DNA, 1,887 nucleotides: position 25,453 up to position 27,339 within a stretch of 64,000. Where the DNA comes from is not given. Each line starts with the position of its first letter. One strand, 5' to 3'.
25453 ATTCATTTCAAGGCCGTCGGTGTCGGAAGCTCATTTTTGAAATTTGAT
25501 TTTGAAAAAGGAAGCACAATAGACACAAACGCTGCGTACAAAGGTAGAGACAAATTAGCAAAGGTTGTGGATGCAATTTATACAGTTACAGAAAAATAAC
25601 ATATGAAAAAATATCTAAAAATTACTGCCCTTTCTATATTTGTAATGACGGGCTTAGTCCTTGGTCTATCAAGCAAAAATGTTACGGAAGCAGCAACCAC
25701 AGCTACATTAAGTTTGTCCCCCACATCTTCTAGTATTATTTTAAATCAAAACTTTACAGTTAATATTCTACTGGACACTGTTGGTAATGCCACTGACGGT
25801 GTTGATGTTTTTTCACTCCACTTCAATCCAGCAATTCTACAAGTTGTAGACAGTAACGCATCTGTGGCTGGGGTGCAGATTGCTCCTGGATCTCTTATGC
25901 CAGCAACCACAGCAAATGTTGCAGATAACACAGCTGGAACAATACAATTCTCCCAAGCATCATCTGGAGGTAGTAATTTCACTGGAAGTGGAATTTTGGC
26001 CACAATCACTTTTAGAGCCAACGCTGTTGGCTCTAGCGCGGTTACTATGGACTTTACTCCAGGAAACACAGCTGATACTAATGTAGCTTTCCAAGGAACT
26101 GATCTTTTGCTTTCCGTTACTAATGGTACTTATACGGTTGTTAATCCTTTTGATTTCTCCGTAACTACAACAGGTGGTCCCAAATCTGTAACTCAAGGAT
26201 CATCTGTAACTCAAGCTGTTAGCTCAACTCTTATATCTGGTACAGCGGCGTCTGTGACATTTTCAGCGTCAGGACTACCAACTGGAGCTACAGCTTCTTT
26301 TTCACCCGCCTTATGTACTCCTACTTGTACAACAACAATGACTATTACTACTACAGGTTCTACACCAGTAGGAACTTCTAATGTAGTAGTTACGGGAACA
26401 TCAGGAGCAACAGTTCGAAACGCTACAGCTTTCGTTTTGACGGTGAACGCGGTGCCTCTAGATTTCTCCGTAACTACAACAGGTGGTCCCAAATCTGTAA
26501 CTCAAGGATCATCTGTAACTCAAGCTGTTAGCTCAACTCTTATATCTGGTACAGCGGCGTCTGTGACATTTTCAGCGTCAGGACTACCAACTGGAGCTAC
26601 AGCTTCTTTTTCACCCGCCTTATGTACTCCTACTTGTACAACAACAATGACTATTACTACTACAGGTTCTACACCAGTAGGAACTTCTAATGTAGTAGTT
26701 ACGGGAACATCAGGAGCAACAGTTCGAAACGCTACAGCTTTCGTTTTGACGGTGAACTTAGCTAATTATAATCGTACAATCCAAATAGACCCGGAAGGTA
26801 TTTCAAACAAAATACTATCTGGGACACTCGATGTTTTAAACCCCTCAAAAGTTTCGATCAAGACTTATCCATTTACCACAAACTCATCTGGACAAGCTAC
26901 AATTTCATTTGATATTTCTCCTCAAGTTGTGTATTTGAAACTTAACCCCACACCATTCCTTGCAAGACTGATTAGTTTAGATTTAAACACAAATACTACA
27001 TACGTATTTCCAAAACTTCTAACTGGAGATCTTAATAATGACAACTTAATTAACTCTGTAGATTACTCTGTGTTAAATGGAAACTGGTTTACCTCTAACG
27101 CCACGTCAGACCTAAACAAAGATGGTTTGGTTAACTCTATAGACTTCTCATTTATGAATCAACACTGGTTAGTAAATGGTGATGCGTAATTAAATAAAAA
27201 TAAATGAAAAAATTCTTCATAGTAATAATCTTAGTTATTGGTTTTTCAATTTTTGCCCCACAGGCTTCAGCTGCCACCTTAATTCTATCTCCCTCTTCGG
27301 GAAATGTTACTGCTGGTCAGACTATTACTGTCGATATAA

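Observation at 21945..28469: Cellulosome-like cohesin-dockerin scaffold cluster in a reduced, CPR-like genome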

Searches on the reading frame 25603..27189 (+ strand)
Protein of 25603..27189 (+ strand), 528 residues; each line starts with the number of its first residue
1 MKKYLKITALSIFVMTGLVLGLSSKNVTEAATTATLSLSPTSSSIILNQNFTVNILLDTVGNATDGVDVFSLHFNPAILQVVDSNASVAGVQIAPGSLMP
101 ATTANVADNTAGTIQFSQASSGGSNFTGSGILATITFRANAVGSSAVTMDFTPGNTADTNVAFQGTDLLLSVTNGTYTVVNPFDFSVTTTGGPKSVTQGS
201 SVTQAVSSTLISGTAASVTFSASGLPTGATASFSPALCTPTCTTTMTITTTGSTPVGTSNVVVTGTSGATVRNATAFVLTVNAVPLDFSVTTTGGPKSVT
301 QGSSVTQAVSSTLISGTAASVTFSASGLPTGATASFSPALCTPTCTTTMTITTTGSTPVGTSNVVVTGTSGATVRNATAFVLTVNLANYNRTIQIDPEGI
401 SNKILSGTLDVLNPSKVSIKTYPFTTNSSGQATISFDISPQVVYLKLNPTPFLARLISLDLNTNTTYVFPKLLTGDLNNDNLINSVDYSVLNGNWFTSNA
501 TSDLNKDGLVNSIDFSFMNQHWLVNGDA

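Call 4: search_protein_families(library=pfam, proteins=[window:25603-27189:+], max_evalue=1)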
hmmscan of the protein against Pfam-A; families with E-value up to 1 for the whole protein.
window:25603-27189:+ (528 aa): 2 families
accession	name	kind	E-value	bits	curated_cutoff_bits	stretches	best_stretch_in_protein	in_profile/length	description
PF00404.24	Dockerin_1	-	2.1e-06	28.2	22.9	1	475-521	2-55/57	Dockerin type I domain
PF22314.2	NPC1_MLD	-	0.23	11.6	27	0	358-391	149-181/216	NPC1, middle luminal domain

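Call 5: search_protein_families(library=ncbifam, proteins=[window:25603-27189:+], max_evalue=1)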
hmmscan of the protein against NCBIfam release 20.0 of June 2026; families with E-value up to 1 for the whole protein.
window:25603-27189:+ (528 aa): 1 family
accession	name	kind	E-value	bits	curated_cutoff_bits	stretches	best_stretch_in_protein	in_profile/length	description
NF049990.1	CellobisidaseCelK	equivalog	0.00077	17.7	1700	1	468-522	823-882/889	cellulose 1,4-beta-cellobiosidase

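Call 29: find_homologous_proteins(query=window:25603-27189:+, max_evalue=0.001)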
Query window:25603-27189:+ (528 aa): 1179 proteins with E <= 0.001 among 8000 candidates; the best 120 are listed.
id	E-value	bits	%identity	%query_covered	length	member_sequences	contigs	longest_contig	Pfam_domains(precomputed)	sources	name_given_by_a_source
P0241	0.0e+0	1075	100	100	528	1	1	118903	PF00404.25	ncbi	-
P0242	0.0e+0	1029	100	53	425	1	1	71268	PF00404.25,PF00963.25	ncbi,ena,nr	ncbi:MAG: exo-1,4-beta-D-glucosaminidase [Parcubacteria group bacterium Gr01-1014_46]|nr:MAG: exo-1,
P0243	5.2e-256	868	82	100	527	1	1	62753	PF00404.25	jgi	-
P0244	1.2e-206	705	71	99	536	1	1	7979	PF00963.25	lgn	-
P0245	1.1e-166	574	55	100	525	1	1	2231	PF00404.25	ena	-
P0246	3.6e-159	549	57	65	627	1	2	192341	PF00404.25,PF17957.8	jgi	jgi:hypothetical protein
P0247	2.9e-141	490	52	96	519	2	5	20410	PF00404.25,PF17957.8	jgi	jgi:hypothetical protein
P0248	1.0e-139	485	52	100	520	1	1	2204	PF00404.25,PF17957.8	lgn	-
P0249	2.9e-134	467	53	99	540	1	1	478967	PF00404.25,PF17957.8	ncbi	-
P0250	3.7e-134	466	50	99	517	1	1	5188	PF00404.25,PF17957.8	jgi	jgi:hypothetical protein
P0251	1.1e-133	465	52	100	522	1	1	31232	PF17957.8,PF13750.13,PF19077.7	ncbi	-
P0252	1.4e-132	461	50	99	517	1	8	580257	PF00404.25,PF17957.8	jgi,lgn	jgi:hypothetical protein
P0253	4.7e-132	459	53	95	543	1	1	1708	PF00404.25,PF17957.8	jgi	jgi:hypothetical protein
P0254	1.6e-131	458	49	100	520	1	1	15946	PF00404.25,PF00963.25,PF00041.28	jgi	jgi:hypothetical protein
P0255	2.1e-130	454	52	95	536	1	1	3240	PF00404.25,PF17957.8,PF00963.25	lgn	-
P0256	2.9e-126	440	49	100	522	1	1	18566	PF00404.25,PF00041.28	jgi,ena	-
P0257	3.8e-124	433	57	44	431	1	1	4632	PF00404.25,PF17957.8,PF19077.7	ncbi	-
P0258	1.2e-123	432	49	100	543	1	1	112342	PF00404.25,PF00041.28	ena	-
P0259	3.0e-122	427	49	94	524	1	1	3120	PF00404.25,PF00963.25,PF25833.1,PF00041.28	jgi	jgi:hypothetical protein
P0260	2.6e-113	398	57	44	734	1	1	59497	PF00404.25,PF17957.8,PF13750.13,PF06832.19,PF19077.7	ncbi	-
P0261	2.9e-112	394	48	95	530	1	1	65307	PF00404.25,PF17957.8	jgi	jgi:hypothetical protein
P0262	1.3e-109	385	62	33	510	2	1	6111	PF00404.25,PF17957.8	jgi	-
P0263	3.9e-100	354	45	93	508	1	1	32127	PF00404.25,PF17957.8,PF13750.13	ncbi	-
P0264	7.3e-100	353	62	30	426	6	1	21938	PF00404.25,PF17957.8,PF00963.25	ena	-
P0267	6.7e-93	330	47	63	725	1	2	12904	PF22352.3,PF00404.25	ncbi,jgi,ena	-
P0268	2.6e-92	328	48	61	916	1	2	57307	PF00404.25,PF17957.8,PF00041.28,PF16656.12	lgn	-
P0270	8.3e-88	314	47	42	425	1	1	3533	PF00404.25,PF00963.25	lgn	-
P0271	1.0e-87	313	71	28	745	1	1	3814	PF00404.25,PF17957.8,PF13750.13,PF19077.7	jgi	jgi:hypothetical protein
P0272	1.9e-87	312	66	29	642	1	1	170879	PF00404.25,PF17957.8,PF00963.25,PF13750.13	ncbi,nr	ncbi:MAG TPA: Ig-like domain-containing protein [Patescibacteria group bacterium]|nr:Ig-like domain-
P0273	3.4e-84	302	47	54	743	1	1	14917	PF22352.3,PF00404.25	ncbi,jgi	jgi:hypothetical protein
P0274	1.8e-76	276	49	34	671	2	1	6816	PF07495.20,PF00404.25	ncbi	ncbi:MAG: dockerin type I domain-containing protein [Patescibacteria group bacterium]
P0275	1.9e-76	276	55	35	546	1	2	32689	PF07495.20,PF00404.25,PF17957.8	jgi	jgi:hypothetical protein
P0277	1.2e-74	270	50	31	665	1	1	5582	PF00404.25,PF00963.25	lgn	-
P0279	2.5e-72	262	46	38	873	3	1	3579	PF00404.25,PF14870.13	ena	-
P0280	5.2e-72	261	50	34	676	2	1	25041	PF00404.25,PF00963.25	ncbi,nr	ncbi:hypothetical protein HY839_02540 [Candidatus Azambacteria bacterium]|nr:hypothetical protein [C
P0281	1.7e-71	260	47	34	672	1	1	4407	PF00404.25,PF00963.25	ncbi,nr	ncbi:MAG: cohesin domain-containing protein [Candidatus Azambacteria bacterium]|nr:cohesin domain-co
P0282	4.2e-71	258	29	93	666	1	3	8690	PF07495.20,PF00404.25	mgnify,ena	mgnify:CR=1 FL=1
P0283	1.6e-70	257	48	34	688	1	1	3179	PF00404.25,PF00963.25,PF19077.7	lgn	-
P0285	1.8e-66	243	48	28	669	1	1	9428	PF00404.25,PF00963.25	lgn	-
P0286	3.4e-66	242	50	42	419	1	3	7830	PF00404.25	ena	-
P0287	1.3e-65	240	41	66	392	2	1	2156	PF00404.25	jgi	-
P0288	5.0e-64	235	80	26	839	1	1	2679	PF00404.25,PF13385.14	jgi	-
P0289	5.6e-64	235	37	99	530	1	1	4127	PF00404.25,PF00963.25,PF00041.28,PF16656.12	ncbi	-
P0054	1.0e-63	234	56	33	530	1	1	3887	PF00404.25,PF17957.8,PF00963.25,PF00041.28,PF16656.12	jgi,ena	-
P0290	4.5e-63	232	78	26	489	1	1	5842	PF00404.25,PF17957.8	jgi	-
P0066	4.5e-59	219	60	28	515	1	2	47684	PF00404.25,PF00041.28,PF16656.12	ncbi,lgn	ncbi:MAG: dockerin type I domain-containing protein [Parcubacteria group bacterium]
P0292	1.2e-57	214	55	33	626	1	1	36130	PF16655.13,PF25059.2,PF00404.25,PF00963.25,PF16893.12,PF00041.28,PF16656.12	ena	-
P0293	1.3e-57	214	55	33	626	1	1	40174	PF16655.13,PF25059.2,PF00404.25,PF00963.25,PF16893.12,PF00041.28,PF16656.12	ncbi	ncbi:MAG TPA: fibronectin type III domain-containing protein [Candidatus Paceibacterota bacterium]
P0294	1.3e-57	214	55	33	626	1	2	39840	PF16655.13,PF25059.2,PF00404.25,PF00963.25,PF16893.12,PF00041.28,PF16656.12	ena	-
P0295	3.7e-57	212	55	33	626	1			PF16655.13,PF25059.2,PF00404.25,PF00963.25,PF16893.12,PF00041.28,PF16656.12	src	-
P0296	4.5e-57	212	55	33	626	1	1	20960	PF16655.13,PF25059.2,PF00404.25,PF00963.25,PF16893.12,PF00041.28,PF16656.12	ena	-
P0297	1.8e-56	210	54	33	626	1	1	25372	PF16655.13,PF25059.2,PF00404.25,PF16893.12,PF00041.28,PF16656.12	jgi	-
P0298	3.3e-56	209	60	27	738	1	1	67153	PF16655.13,PF00404.25,PF17957.8,PF00963.25,PF00041.28,PF16656.12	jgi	jgi:hypothetical protein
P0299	2.1e-55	207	55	33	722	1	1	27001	PF16655.13,PF25059.2,PF00404.25,PF23376.2,PF16893.12,PF26687.1,PF00041.28,PF16656.12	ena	-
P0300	2.2e-54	203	34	30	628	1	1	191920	PF25523.2,PF00404.25,PF17957.8,PF00963.25,PF18370.8,PF00041.28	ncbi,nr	ncbi:MAG: fibronectin type III domain-containing protein [Candidatus Doudnabacteria bacterium]|nr:fi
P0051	3.9e-54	203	62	29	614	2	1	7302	PF00404.25,PF00041.28,PF16656.12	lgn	-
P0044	4.1e-52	196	55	35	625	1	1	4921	PF00404.25,PF17957.8,PF00963.25,PF00041.28,PF16656.12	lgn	-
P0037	2.0e-51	194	59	28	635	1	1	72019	PF00404.25,PF17957.8,PF00963.25,PF00041.28,PF16656.12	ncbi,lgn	-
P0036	4.2e-51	193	61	32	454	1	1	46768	PF00404.25,PF00963.25,PF16656.12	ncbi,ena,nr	ncbi:MAG: cytochrome C family protein [Parcubacteria group bacterium Gr01-1014_30]|nr:MAG: cytochrom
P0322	9.4e-45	172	40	43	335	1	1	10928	PF00404.25,PF00963.25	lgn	-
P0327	2.9e-43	167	53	31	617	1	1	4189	PF00404.25,PF00041.28,PF16656.12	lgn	-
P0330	1.2e-42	165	59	32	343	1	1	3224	PF00963.25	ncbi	-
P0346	3.2e-39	153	39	44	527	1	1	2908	PF00404.25,PF16656.12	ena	-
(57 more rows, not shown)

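Call 40: predict_structure(alignment_id=A3)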
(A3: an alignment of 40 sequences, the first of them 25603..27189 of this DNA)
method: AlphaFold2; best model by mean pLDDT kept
length: 528 residues; sequences in the alignment: 40
mean_pLDDT: 90.4   pTM: 0.52
mean pLDDT of the five models: 90.4, 90.3, 90.3, 89.2, 89.1
residues with pLDDT >= 90: 387; 70-90: 112; 50-70: 21; < 50: 8
segments of 3 or more residues with pLDDT < 50: 1-3, 24-28
pLDDT, mean of each block of 10 residues (from residue 1): 60 69 50 91 93 96 92 95 74 85 91 93 90 95 96 91 92 96 90 94 95 87 96 90 95 92 92 95 92 92 93 88 96 95 92 90 96 93 92 94 94 93 96 91 93 94 90 94 95 95 94 94 86
secondary structure, 60 per line:
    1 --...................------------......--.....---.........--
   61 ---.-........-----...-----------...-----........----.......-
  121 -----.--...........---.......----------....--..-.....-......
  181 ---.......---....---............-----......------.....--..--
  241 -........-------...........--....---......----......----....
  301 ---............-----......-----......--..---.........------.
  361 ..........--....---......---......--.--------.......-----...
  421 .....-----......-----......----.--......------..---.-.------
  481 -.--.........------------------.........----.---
elements in order: H3-21 E34-39 E42-46 E50-58 E66-73 E79-81 E93-95 E101-108 E113-119 E129-139 E143-149 E160-163 E169-173 E175-180 E184-190 E194-197 E201-212 E218-223 E230-234 E242-249 E257-267 E270-273 E277-282 E287-292 E297-300 E304-315 E321-326 E332-337 E345-353 E360-370 E373-376 E380-385 E389-394 E406-412 E418-425 E431-436 E442-447 E455-460 H485-493 H512-520

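Call 43: fold_search(model_id=the predicted structure, library=pdb)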
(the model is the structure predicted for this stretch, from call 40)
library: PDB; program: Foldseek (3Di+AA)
matches with E <= 10: 2000; with E <= 0.001: 586
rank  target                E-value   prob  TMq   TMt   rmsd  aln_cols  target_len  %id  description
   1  8beg_B                3.4e-14  1.00  0.21  0.19  15.7       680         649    8  Structure of Ig-like domains from PrgB (released 2022-11-30)
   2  8beg_A                1.1e-13  1.00  0.22  0.19  16.0       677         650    7  Structure of Ig-like domains from PrgB (released 2022-11-30)
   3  7sqc_2B               3.3e-11  1.00  0.27  0.21  13.0       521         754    9  Ciliary C1 central pair apparatus isolated from Chlamydomonas reinhardtii (released 2022-04-13)
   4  7som_D                3.8e-11  1.00  0.18  0.09  16.0       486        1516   10  Ciliary C2 central pair apparatus isolated from Chlamydomonas reinhardtii (released 2022-04-13)
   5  4yfd_A                7.5e-11  1.00  0.16  0.17  25.2       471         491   10  Crystal structure PTP delta Ig1-Fn2 in complex with IL-1RAcP (released 2015-05-06)
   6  7sqc_2A               1.0e-10  1.00  0.28  0.22  19.3       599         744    8  Ciliary C1 central pair apparatus isolated from Chlamydomonas reinhardtii (released 2022-04-13)
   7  9ijj_h                1.2e-10  1.00  0.19  0.11  14.7       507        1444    8  In situ structure of the central apparatus in mouse sperm axoneme. (released 2025-06-04)
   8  7q62_A                1.6e-10  1.00  0.15  0.08  42.1       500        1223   10  Structure of TEV cleaved A2ML1 dimer (A2ML1-TT dimer) (released 2022-04-20)
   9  9ipc_B                2.0e-10  1.00  0.16  0.17  50.4       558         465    9  Poly-alanine model for LH-type bispecific diabody Ex3 composed of 528 and OKT3 Fvs in ternary complex with sEGFR and C (released 2025-05-28)
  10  9fx3_A                2.2e-10  1.00  0.15  0.08  41.4       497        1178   10  Structure of active human CD109 (released 2025-03-19)
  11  9ijj_4I               3.5e-10  1.00  0.21  0.06  22.2       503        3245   10  In situ structure of the central apparatus in mouse sperm axoneme. (released 2025-06-04)
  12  4yh7_A                3.5e-10  1.00  0.15  0.14  21.3       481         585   10  Crystal structure of PTPdelta ectodomain in complex with IL1RAPL1 (released 2015-05-06)
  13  9ijj_4J               7.6e-10  1.00  0.23  0.18  17.5       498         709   10  In situ structure of the central apparatus in mouse sperm axoneme. (released 2025-06-04)
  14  5i99                  8.0e-10  1.00  0.22  0.26  15.9       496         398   10  Crystal structure of mouse CNTN3 Ig5-Fn2 domains (released 2016-08-31)
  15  2e9w_A                9.3e-10  1.00  0.16  0.17  19.8       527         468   10  Crystal structure of the extracellular domain of Kit in complex with stem cell factor (SCF) (released 2007-08-07)
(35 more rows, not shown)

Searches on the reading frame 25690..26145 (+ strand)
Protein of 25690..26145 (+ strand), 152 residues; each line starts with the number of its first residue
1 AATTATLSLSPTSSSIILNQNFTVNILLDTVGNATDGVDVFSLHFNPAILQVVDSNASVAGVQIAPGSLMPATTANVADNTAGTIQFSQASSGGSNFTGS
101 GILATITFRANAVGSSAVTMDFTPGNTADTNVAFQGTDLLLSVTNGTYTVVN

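Call 50: search_solved_structures(query=A5, max_evalue=10, show_alignments=2)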
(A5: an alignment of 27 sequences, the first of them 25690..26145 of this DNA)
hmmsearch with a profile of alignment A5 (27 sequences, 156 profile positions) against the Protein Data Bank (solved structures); distinct sequences matched with E-value up to 10: 12.
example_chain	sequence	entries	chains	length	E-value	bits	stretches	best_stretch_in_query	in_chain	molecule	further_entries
3l8q_A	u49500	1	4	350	0.00096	22.3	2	15-126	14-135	Cellulosomal scaffoldin adaptor protein B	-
4u3s_A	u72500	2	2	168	0.041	17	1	9-124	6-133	Cellulosomal scaffoldin adaptor protein B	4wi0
1qzn_A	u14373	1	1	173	0.043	16.9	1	15-133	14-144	cellulosomal scaffoldin adaptor protein B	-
3f2l_A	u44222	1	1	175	0.043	16.9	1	15-126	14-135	Cellulosomal scaffoldin adaptor protein B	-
1zv9_A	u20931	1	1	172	0.044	16.9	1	15-133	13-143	Cellulosomal scaffoldin adaptor protein B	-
3bwz_A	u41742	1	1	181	0.048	16.8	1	15-126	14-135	Cellulosomal scaffoldin adaptor protein B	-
3kpb_A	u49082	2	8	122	0.049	16.7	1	16-63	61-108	Uncharacterized protein MJ0100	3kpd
3kpc_A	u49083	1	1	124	0.051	16.7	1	16-63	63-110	Uncharacterized protein MJ0100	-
4ums_A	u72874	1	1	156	0.066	16.3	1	65-116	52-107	CELLULOSOMAL ANCHORING SCAFFOLDIN B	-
3fnk_A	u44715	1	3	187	0.11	15.6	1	8-122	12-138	Cellulosomal scaffoldin adaptor protein B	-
7urp_A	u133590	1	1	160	0.18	14.9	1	14-53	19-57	Ribonucleases G and E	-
8cxj_D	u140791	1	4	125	0.42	13.7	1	5-96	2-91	Surface protein R28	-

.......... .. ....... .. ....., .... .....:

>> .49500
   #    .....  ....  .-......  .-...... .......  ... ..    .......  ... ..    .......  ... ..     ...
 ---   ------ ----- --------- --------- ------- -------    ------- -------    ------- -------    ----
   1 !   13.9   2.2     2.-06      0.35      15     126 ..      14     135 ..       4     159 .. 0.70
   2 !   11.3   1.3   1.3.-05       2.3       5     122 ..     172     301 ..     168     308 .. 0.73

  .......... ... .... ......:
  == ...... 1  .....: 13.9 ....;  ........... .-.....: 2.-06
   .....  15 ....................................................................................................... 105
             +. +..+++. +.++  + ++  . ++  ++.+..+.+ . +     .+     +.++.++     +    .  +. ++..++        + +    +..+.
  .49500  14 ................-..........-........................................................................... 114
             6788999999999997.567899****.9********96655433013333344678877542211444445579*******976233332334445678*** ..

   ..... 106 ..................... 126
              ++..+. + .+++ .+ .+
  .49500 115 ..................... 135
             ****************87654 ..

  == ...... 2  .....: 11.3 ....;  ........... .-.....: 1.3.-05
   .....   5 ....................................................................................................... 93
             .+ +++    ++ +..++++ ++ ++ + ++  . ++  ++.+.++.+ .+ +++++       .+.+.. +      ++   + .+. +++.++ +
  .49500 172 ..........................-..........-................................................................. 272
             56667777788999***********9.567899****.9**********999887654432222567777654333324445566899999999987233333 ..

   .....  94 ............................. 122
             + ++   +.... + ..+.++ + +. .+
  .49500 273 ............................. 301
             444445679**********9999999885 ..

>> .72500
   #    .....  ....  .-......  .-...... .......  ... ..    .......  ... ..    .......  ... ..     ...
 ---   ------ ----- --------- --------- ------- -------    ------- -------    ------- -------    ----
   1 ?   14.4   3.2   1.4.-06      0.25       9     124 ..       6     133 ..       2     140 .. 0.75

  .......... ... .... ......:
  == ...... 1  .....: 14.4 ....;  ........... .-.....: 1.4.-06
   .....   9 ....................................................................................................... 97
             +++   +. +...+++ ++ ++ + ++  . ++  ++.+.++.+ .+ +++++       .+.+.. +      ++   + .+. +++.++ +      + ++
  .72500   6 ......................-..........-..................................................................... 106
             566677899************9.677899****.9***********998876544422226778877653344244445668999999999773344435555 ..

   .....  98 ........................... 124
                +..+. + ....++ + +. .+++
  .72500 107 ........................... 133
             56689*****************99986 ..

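Call 51: search_protein_families(library=pfam, alignment_id=A5, max_evalue=0.01)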
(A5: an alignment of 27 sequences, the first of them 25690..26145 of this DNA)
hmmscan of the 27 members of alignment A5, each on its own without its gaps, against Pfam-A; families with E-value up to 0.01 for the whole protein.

A. member 1, window:25690-26145:+ (152 aa): 1 family
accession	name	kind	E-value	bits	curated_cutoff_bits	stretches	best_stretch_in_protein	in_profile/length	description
PF00963.24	Cohesin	-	2.9e-08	34.4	24.1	1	19-132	13-126/139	Cohesin domain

B. families by the number of members that match (of 27 scanned): 2 families
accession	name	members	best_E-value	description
PF00963.24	Cohesin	19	1.6e-10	Cohesin domain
PF13584.12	BatD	1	0.0095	BatD DUF11 like domain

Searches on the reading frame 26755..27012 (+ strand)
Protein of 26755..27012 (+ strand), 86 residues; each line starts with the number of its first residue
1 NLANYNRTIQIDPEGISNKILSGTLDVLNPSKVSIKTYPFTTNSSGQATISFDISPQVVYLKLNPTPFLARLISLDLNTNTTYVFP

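Call 54: search_protein_families(library=pfam, proteins=[window:26755-27012:+], max_evalue=1)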
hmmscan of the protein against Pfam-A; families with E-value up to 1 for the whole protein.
window:26755-27012:+ (86 aa): 2 families
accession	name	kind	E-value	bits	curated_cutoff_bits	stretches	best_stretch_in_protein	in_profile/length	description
PF01835.25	MG2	-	0.17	12.7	32.8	1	21-56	34-69/96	MG2 domain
PF11161.13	DUF2944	-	0.31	11.3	32.2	1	51-74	69-92/185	Protein of unknown function (DUF2946)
